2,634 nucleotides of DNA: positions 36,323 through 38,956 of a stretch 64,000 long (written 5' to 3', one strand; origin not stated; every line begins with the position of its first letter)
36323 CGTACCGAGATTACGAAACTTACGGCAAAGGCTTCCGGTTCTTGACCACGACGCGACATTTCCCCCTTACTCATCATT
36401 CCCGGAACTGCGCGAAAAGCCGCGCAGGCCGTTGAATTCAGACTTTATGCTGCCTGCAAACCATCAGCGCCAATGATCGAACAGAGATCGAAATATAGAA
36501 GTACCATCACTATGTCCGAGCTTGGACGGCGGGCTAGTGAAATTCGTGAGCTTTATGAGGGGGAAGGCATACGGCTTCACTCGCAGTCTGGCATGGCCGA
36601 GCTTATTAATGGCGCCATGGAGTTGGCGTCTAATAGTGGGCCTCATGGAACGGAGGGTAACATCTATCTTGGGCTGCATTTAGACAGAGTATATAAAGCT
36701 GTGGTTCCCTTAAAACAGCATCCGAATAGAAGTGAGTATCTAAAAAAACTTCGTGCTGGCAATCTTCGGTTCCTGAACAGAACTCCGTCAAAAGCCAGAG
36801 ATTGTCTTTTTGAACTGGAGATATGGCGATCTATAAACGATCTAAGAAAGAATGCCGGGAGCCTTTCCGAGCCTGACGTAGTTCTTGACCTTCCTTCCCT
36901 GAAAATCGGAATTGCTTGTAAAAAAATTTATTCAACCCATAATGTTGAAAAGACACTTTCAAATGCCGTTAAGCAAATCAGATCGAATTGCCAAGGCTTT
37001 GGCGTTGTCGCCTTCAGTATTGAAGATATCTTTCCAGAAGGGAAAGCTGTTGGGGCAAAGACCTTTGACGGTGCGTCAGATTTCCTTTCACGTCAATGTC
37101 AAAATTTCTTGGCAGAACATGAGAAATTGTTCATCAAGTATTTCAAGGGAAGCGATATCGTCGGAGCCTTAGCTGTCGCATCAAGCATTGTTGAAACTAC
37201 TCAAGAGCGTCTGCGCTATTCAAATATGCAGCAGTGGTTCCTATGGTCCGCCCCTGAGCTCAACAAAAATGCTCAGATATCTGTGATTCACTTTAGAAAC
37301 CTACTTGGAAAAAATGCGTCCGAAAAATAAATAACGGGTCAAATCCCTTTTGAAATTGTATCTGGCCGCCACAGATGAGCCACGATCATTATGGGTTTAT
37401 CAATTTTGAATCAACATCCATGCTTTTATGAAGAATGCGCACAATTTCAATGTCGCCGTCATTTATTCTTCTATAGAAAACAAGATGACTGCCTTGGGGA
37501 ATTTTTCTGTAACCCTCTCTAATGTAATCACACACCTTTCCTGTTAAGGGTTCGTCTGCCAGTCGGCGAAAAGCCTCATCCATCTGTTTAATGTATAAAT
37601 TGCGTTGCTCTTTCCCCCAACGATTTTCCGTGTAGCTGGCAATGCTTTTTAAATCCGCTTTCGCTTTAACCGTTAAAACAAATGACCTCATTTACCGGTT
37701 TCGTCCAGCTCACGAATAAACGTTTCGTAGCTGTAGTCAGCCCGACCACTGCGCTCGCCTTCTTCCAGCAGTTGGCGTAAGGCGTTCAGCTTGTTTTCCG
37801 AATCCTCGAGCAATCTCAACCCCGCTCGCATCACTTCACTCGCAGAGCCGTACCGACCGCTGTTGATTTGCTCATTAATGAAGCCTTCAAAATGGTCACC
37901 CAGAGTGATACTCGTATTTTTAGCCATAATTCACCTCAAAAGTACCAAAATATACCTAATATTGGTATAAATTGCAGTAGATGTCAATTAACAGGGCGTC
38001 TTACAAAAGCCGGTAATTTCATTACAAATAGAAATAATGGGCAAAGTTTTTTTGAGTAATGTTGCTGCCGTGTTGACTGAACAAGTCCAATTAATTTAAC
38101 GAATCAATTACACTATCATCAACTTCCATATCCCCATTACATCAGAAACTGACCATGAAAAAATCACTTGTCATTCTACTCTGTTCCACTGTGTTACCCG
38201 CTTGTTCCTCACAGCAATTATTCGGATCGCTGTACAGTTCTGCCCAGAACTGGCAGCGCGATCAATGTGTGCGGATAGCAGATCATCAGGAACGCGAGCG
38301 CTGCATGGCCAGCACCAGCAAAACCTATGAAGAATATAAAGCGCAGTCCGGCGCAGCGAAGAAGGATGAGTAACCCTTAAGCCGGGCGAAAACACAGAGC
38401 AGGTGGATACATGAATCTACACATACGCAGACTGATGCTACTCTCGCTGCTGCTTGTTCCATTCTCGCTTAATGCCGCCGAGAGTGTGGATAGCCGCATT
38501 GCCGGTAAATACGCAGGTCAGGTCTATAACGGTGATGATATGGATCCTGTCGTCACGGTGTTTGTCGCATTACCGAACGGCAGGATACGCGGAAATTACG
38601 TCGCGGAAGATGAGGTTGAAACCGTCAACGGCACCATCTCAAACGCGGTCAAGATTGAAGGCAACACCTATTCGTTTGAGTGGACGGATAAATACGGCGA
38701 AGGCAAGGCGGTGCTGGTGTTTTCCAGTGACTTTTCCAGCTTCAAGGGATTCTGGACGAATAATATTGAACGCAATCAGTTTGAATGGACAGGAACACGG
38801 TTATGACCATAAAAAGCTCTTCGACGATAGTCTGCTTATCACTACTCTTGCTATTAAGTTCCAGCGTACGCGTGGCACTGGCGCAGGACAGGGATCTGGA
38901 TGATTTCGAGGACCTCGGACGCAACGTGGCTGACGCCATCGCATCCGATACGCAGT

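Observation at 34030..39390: Low-GC accessory islet between marC and folA carrying parDE plus a run of unannotatable genes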

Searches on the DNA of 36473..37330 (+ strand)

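Call 34: build_rna_model(alignment_id=A1, structure=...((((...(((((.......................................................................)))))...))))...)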
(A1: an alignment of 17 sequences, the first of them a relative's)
Model R1 built from alignment A1 (17 sequences, 101 columns); structure: as given.
model positions 61; base pairs 9; branch points 0; effective number of sequences 17; information 0.687 bits per position. Calibrated on 0.2 Mb of random sequence (short: E-values are rough).
structure used (alignment columns):
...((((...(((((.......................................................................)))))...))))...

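Call 35: search_with_rna_model(model_id=R1, source=window, filters=off, max_evalue=10, show_alignments=6)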
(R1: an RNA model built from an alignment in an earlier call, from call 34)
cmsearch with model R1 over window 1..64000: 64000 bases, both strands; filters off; matches with E-value up to 10: 4.
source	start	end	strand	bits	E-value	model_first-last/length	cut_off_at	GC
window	34825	34881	+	25.2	0.0016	1-61/61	no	0.6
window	35316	35450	+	16.4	0.18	1-61/61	no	0.4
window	56534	56558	-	12.8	1.3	1-61/61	no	0.36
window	62997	63083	-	11.2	3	1-61/61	no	0.55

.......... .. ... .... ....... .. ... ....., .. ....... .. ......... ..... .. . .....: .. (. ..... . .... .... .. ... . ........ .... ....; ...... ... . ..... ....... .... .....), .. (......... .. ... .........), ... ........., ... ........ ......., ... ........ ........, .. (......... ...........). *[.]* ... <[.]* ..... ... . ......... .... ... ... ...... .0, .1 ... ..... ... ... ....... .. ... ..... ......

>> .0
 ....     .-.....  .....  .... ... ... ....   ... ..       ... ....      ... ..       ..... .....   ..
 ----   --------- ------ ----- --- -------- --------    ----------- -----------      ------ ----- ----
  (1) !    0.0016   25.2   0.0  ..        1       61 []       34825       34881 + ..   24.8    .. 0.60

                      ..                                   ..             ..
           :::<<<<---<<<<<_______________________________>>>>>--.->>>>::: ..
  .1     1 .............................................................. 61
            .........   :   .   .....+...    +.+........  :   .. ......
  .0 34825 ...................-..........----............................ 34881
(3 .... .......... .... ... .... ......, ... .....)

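Call 39: search_with_rna_model(model_id=R1, sources=[L086, L087, L081, L090, L093], filters=off, max_evalue=1)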
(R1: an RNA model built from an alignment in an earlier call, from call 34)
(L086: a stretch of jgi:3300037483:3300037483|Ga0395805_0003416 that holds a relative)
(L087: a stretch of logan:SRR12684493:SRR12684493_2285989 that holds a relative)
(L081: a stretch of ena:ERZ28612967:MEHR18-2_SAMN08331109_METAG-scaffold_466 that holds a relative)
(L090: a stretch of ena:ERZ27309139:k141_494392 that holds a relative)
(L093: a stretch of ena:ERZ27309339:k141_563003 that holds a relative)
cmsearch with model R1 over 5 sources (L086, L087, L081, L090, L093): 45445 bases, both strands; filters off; matches with E-value up to 1: 15.
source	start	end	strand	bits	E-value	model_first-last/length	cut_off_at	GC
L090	4646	4703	+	49.6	2.4e-09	1-61/61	no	0.6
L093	3944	4001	+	49.6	2.4e-09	1-61/61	no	0.6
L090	3103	3157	+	48.5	4.3e-09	1-61/61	no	0.45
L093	2401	2455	+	48.5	4.3e-09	1-61/61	no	0.45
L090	5349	5423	+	47.1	9.3e-09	1-61/61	no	0.65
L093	4647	4721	+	47.1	9.3e-09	1-61/61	no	0.65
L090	6042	6098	+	45.4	2.3e-08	1-61/61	no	0.51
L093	134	226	+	42.5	1.1e-07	1-61/61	no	0.58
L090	381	452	+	41.1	2.3e-07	1-61/61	no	0.57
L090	6637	6733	+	31.9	3.2e-05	1-61/61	no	0.59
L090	4014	4097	+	27.5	0.00034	1-61/61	no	0.57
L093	3312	3395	+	27.5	0.00034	1-61/61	no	0.57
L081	15008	15064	-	25.2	0.0012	1-61/61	no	0.6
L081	14439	14573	-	16.4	0.13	1-61/61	no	0.4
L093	60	102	-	13.5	0.59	1-61/61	no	0.4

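Call 58: search_with_rna_model(model_id=R1, sources=[L176, L177, L183, L184, L181], filters=off, max_evalue=5)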
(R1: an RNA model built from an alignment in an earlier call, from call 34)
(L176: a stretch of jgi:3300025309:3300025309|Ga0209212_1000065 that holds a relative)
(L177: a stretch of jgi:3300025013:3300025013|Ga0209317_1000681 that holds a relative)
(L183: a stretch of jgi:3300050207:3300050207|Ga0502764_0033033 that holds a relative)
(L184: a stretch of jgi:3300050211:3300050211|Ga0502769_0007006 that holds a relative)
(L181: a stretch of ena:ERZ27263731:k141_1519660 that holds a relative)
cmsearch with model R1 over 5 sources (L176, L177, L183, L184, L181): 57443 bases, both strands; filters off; matches with E-value up to 5: 8.
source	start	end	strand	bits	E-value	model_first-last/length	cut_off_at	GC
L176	6541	6630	+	17.9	0.072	1-61/61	no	0.54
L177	6159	6248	+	17.9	0.072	1-61/61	no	0.54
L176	7626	7687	+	16.7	0.14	1-61/61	no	0.56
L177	7244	7305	+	16.7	0.14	1-61/61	no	0.56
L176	7244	7288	+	11.4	2.3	1-61/61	no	0.51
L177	6862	6906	+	11.4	2.3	1-61/61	no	0.51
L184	2168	2270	-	10.7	3.5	1-61/61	no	0.47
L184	3446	3488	-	10.1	4.9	1-61/61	no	0.28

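Call 61: search_with_rna_model(model_id=R1, sources=[L186, L188], filters=off, max_evalue=5, show_alignments=2)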
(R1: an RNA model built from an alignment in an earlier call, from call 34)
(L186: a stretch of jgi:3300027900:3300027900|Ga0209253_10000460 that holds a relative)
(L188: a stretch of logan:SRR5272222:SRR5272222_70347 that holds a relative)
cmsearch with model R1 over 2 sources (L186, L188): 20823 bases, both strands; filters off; matches with E-value up to 5: 3.
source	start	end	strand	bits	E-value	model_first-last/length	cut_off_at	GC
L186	2675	2731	+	9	3.1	1-61/61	no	0.77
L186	4186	4235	-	9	3.1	1-61/61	no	0.58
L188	152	201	-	9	3.1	1-61/61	no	0.58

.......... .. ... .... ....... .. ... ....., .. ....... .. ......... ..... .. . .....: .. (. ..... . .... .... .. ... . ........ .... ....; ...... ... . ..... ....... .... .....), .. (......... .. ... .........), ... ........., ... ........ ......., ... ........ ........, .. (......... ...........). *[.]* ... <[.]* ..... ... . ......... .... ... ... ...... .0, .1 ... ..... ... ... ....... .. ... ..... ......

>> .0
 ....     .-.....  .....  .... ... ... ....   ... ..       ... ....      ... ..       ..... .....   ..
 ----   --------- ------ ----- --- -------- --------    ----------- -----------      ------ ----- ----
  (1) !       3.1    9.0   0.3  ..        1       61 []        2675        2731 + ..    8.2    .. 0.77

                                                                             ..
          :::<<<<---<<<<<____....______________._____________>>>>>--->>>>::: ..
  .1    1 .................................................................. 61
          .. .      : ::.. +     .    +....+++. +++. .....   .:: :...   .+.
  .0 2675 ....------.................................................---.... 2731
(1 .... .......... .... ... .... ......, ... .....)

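Call 86: search_with_rna_model(model_id=R1, sources=[L189, L190, L191, L192, L193, L185], filters=off, max_evalue=5)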
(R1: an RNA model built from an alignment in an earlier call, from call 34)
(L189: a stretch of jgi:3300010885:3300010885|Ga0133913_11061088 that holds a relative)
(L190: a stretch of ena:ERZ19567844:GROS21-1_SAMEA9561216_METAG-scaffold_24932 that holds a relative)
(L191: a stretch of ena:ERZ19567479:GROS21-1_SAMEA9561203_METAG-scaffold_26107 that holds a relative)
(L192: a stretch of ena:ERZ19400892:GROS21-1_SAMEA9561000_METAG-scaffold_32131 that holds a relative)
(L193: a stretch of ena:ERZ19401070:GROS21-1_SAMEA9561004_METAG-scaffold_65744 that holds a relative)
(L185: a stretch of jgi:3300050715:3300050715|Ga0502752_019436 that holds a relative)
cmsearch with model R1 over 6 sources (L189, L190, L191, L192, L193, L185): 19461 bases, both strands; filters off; matches with E-value up to 5: 3.
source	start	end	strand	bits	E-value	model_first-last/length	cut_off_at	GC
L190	2172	2212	-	8.2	4.4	1-61/61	no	0.56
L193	46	86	-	8.2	4.4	1-61/61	no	0.56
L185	1703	1717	+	8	4.9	1-61/61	no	0.33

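Call 88: search_with_rna_model(model_id=R1, sources=[L001, L002, L003, L004, L005, L006, L007, L008, L009, L010, L011, L012, L013, L014, L015, L016, L017, L018, L019, L020, L021, L022, L023, L024, L025, L026, L027, L028, L029, L030, L031, L032, L033, L034, L035, L036, L037, L038, L039, L040, L041, L042, L043, L044, L045, L046, L047, L048, L049, L050, L051, L052, L053, L054, L055, L056, L057, L058, L059, L060, L061, L062, L063, L064, L065, L066, L067, L068, L069, L070, L071, L072, L073, L074, L075, L076, L077, L078, L079, L080, window], filters=default, max_evalue=10)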
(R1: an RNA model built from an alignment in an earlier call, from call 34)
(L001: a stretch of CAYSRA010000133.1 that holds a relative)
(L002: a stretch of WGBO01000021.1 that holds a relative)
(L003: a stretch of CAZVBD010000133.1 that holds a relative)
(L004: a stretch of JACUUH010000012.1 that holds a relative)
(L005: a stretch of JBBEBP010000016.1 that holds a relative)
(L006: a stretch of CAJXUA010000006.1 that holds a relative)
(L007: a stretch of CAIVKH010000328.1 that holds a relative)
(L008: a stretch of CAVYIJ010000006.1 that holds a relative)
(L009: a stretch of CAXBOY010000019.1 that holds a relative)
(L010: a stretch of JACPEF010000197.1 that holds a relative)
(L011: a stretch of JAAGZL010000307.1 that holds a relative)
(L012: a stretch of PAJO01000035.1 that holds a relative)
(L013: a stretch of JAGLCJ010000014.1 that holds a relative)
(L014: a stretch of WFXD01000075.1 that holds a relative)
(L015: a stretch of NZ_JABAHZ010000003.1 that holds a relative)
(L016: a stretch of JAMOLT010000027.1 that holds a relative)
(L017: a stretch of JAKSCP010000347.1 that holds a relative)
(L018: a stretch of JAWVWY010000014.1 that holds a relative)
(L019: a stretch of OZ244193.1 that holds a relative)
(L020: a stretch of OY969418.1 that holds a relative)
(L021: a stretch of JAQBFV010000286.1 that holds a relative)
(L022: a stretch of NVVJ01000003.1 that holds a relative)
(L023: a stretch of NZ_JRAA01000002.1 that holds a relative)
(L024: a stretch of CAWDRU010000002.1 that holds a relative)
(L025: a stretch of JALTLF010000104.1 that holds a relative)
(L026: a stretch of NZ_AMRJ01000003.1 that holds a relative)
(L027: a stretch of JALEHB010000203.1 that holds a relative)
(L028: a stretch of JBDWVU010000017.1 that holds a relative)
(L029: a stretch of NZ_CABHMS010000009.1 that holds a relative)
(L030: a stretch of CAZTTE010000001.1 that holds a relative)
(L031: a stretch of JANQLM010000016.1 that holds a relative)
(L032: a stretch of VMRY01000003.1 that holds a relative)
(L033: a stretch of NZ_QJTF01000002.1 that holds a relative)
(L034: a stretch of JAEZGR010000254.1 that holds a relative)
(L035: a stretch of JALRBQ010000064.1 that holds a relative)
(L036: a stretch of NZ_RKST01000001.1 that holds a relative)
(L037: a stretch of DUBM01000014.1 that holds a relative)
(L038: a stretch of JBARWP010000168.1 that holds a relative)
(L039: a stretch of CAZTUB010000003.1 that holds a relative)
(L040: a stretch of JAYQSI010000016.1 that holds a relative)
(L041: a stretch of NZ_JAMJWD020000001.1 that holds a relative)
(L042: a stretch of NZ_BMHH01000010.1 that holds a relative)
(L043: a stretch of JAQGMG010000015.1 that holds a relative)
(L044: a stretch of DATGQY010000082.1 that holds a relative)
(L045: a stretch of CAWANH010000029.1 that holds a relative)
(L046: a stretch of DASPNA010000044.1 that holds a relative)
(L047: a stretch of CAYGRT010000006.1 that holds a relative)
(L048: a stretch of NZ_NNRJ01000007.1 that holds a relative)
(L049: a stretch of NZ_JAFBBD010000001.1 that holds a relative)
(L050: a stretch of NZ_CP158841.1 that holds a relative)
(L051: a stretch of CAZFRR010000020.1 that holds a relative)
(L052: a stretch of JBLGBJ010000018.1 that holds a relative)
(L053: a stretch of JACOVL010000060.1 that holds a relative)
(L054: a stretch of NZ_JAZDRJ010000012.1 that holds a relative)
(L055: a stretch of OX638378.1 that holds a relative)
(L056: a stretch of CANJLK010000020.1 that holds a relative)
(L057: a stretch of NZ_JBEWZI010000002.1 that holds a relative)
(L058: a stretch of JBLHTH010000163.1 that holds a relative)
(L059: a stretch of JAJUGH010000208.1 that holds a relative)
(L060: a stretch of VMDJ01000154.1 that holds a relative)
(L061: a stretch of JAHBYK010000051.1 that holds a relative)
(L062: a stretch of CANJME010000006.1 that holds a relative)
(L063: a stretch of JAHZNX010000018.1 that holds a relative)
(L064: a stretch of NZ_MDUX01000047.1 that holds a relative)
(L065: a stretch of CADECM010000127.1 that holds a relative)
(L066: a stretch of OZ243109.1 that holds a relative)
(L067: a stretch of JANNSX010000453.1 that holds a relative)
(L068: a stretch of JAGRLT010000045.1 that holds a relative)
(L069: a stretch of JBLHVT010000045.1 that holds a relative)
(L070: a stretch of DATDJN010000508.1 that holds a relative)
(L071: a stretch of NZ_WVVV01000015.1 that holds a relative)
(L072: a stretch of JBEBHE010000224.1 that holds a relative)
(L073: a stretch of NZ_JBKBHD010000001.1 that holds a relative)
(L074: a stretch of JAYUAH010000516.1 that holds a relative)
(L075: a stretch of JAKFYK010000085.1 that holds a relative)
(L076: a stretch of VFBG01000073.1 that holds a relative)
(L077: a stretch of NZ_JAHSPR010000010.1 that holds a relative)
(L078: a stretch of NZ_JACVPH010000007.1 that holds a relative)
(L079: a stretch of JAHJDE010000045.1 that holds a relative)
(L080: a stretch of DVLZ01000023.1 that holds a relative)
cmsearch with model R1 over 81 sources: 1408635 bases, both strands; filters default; matches with E-value up to 10: 5.
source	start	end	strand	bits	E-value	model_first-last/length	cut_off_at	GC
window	34825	34881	+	25.2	0.036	1-61/61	no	0.6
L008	18242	18295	-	18.2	1.5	1-61/61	no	0.61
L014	975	1055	+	17.7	2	1-61/61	no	0.54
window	35316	35450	+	16.4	4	1-61/61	no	0.4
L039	14599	14651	+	15.1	7.8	1-61/61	no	0.55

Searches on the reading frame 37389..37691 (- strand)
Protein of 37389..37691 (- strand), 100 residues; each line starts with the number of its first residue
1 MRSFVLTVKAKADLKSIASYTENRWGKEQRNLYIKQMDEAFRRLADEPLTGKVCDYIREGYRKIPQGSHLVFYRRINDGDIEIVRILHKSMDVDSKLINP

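Call 3: search_protein_families(library=pfam, proteins=[window:37389-37691:-], max_evalue=0.1)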
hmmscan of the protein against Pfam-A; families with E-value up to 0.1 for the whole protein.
window:37389-37691:- (100 aa): 2 families
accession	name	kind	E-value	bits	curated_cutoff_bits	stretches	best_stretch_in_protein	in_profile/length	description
PF05016.21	ParE_toxin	-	1.4e-22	80.5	23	1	5-92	2-88/89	ParE toxin of type II toxin-antitoxin system, parDE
PF10948.13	DUF2635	-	0.084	13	26.6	0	73-84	32-43/46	Protein of unknown function (DUF2635)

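Call 4: search_protein_families(library=padloc, proteins=[window:37389-37691:-], max_evalue=0.1)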
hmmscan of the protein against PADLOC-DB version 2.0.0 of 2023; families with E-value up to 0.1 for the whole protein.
window:37389-37691:- (100 aa): 0 families

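Call 5: search_protein_families(library=ncbifam, proteins=[window:37389-37691:-], max_evalue=0.1)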
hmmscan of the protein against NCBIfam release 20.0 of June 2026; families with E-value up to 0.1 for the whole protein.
window:37389-37691:- (100 aa): 1 family
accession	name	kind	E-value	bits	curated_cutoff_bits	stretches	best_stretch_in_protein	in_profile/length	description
TIGR02385.1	RelE_StbE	subfamily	4e-05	24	27.9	1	7-90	5-85/88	type II toxin-antitoxin system mRNA interferase toxin, RelE/StbE family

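Call 13: search_protein_families(library=phrogs, proteins=[window:37389-37691:-], max_evalue=0.1)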
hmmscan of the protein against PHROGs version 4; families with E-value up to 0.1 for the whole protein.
window:37389-37691:- (100 aa): 3 families
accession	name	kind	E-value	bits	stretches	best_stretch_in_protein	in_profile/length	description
phrog_18611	-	unknown function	2.9e-18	67.1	1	2-97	2-101/106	-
phrog_2455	-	unknown function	6.5e-11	43.4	1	5-95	6-97/99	-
phrog_7151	-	DNA, RNA and nucleotide metabolism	0.092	14.3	0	30-87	5-57/94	RpbA RNA polymerase binding protein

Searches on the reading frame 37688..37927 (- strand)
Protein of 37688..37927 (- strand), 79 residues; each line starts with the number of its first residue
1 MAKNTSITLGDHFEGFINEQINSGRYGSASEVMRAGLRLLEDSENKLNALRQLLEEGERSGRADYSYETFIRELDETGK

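Call 3: search_protein_families(library=pfam, proteins=[window:37688-37927:-], max_evalue=0.1)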
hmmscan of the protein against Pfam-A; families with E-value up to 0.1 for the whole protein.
window:37688-37927:- (79 aa): 1 family
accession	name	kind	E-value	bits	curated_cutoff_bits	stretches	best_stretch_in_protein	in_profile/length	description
PF03693.20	ParD_antitoxin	-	2.2e-35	121.4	21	1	1-76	1-77/81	Bacterial antitoxin of ParD toxin-antitoxin type II system and RHH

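Call 4: search_protein_families(library=padloc, proteins=[window:37688-37927:-], max_evalue=0.1)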
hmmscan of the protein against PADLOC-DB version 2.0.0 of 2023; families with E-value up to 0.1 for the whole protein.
window:37688-37927:- (79 aa): 0 families

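Call 5: search_protein_families(library=ncbifam, proteins=[window:37688-37927:-], max_evalue=0.1)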
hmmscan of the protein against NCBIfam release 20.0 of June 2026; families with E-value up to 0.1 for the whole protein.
window:37688-37927:- (79 aa): 2 families
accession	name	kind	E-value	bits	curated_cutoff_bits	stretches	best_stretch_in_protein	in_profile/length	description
TIGR02606.1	antidote_CC2985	hypoth_equivalog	3.2e-29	100.8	46.2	1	4-71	1-69/70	type II toxin-antitoxin system ParD family antitoxin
NF040692.1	recomb_assoc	equivalog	0.076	12.6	40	1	43-72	15-44/207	gamma-mobile-trio protein GmtX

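Call 13: search_protein_families(library=phrogs, proteins=[window:37688-37927:-], max_evalue=0.1)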
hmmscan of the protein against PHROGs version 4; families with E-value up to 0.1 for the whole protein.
window:37688-37927:- (79 aa): 2 families
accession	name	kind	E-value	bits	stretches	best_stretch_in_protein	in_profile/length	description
phrog_6494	-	moron, auxiliary metabolic gene and host takeover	1.1e-05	26.5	1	4-49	6-51/85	antitoxin from a toxin-antitoxin system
phrog_25959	-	unknown function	0.014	16.6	0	45-74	22-51/56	-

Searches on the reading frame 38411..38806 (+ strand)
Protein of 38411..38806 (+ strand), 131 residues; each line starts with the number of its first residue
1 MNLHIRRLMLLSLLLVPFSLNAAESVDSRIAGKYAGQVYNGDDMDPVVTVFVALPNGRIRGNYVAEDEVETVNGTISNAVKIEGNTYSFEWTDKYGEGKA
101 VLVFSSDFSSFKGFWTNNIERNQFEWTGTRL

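Call 3: search_protein_families(library=pfam, proteins=[window:38411-38806:+], max_evalue=0.1)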
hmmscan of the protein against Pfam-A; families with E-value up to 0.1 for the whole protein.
window:38411-38806:+ (131 aa): 2 families
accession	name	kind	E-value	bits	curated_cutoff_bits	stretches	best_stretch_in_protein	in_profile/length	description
PF14013.11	MT0933_antitox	-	0.037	14.7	27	1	22-43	22-43/49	MT0933-like antitoxin protein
PF09214.16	Prd1-P2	-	0.046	12.9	25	1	49-100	315-367/555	Bacteriophage Prd1, adsorption protein P2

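Call 4: search_protein_families(library=padloc, proteins=[window:38411-38806:+], max_evalue=0.1)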
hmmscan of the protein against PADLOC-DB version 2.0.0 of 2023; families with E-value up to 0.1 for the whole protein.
window:38411-38806:+ (131 aa): 0 families

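Call 5: search_protein_families(library=ncbifam, proteins=[window:38411-38806:+], max_evalue=0.1)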
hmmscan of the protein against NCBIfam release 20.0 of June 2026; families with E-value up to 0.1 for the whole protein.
window:38411-38806:+ (131 aa): 1 family
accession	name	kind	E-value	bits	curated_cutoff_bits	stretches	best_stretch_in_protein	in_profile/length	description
NF038127.1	FDP_fam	subfamily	0.022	15.1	29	0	15-68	20-70/150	DVUA0089 family protein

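Call 13: search_protein_families(library=phrogs, proteins=[window:38411-38806:+], max_evalue=0.1)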
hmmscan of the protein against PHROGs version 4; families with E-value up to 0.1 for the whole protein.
window:38411-38806:+ (131 aa): 1 family
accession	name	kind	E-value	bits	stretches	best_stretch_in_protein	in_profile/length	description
phrog_16118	-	unknown function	0.07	12.8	1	48-104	315-372/591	-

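Call 69: search_solved_structures(query=window:38411-38806:+, max_evalue=10)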
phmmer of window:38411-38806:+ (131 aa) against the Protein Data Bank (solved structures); distinct sequences matched with E-value up to 10: 9.
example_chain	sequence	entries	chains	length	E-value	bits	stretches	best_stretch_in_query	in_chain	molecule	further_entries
6t69_A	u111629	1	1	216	0.00074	23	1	83-116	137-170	Membrane occupation and recognition nexus protein MORN1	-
6t6q_AAA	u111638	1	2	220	0.00097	22.7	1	83-116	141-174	Membrane occupation and recognition nexus protein MORN1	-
4bbo_A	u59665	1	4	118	0.47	14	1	88-121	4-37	BLR5658 PROTEIN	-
2y32_A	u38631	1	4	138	0.64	13.6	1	88-121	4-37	BLR5658 PROTEIN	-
6t4d_A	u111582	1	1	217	0.72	13.4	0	53-118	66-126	Morn1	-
6t4r_AAA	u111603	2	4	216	0.82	13.2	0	83-116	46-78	MORN repeat-containing protein 1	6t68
9fqr_Hb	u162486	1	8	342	2.8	11.5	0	41-102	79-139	Probable inactive peptidyl-prolyl cis-trans isomerase-like 6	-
8j07_c1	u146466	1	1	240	3.3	11.3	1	72-116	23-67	MORN repeat-containing protein 3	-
9fqr_MS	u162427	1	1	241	5.5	10.5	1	71-117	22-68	MORN repeat-containing protein 3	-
